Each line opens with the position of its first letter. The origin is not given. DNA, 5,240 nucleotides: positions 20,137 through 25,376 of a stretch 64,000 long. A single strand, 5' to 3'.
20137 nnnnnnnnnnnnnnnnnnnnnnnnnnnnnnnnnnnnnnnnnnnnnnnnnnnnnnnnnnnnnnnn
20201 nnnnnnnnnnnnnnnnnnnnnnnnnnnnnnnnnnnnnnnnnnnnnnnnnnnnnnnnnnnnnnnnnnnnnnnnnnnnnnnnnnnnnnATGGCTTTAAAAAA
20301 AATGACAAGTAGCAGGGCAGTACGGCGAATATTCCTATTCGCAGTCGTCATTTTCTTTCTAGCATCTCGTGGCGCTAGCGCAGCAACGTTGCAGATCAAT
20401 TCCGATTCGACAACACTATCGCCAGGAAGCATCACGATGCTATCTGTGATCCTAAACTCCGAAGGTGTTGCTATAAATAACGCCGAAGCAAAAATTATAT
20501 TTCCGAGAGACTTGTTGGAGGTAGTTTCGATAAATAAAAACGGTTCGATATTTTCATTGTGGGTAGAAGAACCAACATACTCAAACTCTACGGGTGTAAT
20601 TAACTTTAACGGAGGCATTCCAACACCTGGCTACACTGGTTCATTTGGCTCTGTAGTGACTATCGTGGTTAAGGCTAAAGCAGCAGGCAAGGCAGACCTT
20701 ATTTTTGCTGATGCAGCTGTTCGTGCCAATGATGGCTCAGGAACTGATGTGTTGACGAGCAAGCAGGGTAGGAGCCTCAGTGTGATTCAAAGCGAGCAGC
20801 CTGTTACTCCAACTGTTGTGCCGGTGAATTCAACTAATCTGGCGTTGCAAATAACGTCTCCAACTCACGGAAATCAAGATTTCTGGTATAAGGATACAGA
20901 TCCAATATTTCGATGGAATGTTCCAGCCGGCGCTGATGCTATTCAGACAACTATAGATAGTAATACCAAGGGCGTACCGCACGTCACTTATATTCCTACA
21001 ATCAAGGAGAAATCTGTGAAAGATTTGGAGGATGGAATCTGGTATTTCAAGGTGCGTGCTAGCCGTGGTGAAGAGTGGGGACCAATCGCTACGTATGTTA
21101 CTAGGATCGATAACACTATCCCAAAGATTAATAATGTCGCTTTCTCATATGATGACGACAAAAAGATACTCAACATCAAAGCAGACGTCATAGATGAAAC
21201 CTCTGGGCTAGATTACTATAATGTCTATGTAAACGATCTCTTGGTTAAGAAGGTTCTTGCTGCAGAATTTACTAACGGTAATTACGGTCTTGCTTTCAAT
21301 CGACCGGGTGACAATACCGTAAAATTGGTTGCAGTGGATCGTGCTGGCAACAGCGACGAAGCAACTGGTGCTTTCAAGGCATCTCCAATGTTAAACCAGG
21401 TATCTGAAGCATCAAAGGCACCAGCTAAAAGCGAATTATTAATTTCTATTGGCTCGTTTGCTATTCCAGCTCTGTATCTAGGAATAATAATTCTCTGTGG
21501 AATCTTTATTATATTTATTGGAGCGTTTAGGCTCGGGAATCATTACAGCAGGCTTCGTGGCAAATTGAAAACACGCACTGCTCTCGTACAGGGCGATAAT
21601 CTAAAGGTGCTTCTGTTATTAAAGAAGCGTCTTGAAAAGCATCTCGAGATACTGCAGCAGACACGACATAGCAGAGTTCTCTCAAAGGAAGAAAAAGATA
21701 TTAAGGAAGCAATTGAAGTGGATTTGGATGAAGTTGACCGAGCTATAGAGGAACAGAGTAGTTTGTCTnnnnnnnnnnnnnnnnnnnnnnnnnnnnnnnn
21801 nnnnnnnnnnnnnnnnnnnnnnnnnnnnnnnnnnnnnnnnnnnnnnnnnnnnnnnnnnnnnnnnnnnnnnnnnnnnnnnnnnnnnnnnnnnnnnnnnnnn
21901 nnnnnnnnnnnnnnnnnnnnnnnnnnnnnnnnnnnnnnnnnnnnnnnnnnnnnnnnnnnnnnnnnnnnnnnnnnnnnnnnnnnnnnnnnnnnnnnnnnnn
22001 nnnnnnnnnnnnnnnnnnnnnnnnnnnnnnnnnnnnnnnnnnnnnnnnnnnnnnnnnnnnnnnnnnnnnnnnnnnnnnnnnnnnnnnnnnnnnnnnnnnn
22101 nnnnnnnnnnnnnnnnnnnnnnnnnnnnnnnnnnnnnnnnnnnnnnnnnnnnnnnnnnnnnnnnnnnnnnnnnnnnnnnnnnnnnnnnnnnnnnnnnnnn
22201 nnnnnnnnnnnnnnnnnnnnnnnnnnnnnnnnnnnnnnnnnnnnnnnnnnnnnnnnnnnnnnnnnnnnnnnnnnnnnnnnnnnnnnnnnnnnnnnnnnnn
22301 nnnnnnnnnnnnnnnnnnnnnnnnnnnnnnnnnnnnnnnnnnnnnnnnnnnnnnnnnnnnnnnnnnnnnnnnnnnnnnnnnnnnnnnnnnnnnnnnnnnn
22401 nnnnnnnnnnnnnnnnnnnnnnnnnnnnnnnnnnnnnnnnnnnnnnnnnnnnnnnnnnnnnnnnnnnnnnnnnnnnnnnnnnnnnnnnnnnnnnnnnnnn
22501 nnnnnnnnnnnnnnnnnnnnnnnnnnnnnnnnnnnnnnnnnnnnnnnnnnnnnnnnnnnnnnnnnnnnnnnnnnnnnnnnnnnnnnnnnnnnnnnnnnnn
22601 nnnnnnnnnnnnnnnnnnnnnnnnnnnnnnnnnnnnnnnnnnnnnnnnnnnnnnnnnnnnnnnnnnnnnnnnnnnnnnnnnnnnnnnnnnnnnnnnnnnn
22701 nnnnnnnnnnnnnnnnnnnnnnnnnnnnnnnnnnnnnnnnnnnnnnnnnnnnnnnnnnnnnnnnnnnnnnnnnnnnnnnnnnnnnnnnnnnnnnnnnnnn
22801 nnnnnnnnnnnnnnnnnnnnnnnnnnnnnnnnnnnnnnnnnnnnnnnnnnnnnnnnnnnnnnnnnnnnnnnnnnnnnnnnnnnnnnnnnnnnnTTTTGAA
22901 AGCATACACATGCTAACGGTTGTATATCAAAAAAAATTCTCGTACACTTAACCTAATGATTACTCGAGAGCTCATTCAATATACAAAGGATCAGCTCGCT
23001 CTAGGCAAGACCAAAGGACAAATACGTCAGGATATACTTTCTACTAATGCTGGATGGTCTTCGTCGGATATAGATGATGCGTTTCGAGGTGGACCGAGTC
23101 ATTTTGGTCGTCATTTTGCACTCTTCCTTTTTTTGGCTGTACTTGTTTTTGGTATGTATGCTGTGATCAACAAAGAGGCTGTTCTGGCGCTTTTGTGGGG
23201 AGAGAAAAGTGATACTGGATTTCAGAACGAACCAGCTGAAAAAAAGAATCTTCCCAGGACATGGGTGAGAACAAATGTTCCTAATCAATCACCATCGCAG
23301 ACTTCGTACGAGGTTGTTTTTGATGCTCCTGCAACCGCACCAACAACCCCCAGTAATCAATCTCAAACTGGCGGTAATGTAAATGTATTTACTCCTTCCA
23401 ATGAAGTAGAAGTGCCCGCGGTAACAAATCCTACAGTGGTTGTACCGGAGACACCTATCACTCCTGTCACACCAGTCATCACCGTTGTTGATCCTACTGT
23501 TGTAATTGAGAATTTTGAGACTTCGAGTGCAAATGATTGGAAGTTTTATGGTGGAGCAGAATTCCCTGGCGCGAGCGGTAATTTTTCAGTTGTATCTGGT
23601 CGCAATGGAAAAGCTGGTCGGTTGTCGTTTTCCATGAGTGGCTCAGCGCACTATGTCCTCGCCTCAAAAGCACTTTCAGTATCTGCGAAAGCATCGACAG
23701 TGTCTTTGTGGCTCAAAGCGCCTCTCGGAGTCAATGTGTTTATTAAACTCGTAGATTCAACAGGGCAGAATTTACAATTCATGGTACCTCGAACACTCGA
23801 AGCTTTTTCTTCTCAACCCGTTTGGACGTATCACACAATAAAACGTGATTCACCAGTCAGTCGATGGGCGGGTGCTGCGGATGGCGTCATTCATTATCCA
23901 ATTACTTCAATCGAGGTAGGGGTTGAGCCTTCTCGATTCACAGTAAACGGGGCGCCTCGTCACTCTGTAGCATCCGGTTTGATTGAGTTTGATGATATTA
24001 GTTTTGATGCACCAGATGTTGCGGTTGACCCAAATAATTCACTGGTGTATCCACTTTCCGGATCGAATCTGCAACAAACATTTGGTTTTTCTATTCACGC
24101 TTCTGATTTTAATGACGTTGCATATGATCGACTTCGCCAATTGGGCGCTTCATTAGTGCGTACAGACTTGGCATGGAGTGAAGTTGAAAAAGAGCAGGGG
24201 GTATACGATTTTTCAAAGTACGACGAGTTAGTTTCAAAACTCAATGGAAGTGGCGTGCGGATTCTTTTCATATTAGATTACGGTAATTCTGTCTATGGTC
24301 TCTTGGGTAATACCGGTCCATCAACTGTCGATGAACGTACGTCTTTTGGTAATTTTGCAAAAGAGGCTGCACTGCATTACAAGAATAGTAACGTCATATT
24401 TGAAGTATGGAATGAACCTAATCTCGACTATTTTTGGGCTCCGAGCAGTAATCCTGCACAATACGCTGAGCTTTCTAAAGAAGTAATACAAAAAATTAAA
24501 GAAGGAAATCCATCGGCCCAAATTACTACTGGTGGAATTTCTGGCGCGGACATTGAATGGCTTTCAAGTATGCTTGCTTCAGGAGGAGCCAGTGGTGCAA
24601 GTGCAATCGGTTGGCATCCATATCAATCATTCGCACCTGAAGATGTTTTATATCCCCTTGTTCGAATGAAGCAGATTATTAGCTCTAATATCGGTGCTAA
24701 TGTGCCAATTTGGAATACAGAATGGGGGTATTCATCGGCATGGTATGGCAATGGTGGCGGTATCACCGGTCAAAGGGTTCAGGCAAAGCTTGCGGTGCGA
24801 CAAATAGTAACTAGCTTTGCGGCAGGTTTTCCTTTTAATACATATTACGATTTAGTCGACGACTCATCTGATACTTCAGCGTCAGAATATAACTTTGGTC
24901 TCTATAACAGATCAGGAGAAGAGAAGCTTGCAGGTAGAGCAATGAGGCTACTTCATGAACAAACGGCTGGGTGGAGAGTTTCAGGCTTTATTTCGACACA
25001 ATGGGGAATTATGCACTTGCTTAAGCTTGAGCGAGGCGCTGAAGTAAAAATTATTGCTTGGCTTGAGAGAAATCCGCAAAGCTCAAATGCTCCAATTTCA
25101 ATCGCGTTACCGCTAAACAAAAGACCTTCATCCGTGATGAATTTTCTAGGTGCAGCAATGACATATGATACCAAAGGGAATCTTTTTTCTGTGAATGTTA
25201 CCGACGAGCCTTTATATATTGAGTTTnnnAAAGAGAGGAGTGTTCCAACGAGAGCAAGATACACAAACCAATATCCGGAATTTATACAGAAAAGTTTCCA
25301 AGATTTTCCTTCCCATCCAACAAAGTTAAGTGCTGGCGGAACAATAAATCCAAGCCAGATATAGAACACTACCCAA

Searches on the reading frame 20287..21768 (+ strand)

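Call 25: search_protein_families(library=pfam, proteins=[window:20287-21768:+], max_evalue=0.01)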
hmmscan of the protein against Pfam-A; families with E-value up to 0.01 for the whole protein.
window:20287-21768:+ (494 aa): 1 family
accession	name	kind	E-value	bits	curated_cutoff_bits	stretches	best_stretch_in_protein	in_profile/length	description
PF24893.1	DUF7743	-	0.00015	21.9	27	1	274-360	2-91/120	Domain of unknown function (DUF7743)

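Call 89: search_protein_families(library=padloc, proteins=[window:20287-21768:+], max_evalue=0.001)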
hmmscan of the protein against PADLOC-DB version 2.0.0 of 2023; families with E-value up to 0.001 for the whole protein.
window:20287-21768:+ (494 aa): 0 families

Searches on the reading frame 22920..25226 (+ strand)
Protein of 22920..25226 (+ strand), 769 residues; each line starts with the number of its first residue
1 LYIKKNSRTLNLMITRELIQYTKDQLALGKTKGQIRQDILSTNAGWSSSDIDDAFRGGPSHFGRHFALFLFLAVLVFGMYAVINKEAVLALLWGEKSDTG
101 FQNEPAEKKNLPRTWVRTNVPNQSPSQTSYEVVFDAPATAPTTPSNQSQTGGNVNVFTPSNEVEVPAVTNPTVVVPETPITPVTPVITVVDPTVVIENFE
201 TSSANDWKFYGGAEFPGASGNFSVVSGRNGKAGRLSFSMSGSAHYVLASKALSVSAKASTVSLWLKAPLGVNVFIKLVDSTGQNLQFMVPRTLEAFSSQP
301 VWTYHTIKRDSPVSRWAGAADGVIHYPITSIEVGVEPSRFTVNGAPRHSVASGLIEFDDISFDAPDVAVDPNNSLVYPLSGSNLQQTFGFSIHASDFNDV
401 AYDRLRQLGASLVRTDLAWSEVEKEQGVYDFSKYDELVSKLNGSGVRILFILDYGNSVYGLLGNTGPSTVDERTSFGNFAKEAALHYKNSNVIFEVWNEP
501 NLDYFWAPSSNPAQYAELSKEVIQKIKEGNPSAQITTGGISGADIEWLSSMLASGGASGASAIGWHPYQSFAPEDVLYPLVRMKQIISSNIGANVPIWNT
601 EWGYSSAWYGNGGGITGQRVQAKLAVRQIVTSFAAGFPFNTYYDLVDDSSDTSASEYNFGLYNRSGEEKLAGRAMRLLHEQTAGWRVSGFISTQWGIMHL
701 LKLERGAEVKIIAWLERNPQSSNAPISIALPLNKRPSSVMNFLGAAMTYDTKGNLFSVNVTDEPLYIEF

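Call 25: search_protein_families(library=pfam, proteins=[window:22920-25226:+], max_evalue=0.01)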
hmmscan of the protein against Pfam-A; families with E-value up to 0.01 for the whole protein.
window:22920-25226:+ (769 aa): 3 families
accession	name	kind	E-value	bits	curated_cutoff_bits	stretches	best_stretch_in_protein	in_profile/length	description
PF00150.24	Cellulase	-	5.3e-09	36.4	23.5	1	386-547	9-170/272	Cellulase (glycosyl hydrolase family 5)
PF01229.23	Glyco_hydro_39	-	0.00013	21.4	26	1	492-552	150-208/472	Glycosyl hydrolases family 39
PF02449.21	Glyco_hydro_42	-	0.0016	18.3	21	1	402-449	16-64/376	Beta-galactosidase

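Call 89: search_protein_families(library=padloc, proteins=[window:22920-25226:+], max_evalue=0.001)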
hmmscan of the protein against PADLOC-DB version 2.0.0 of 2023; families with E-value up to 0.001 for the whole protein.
window:22920-25226:+ (769 aa): 0 families
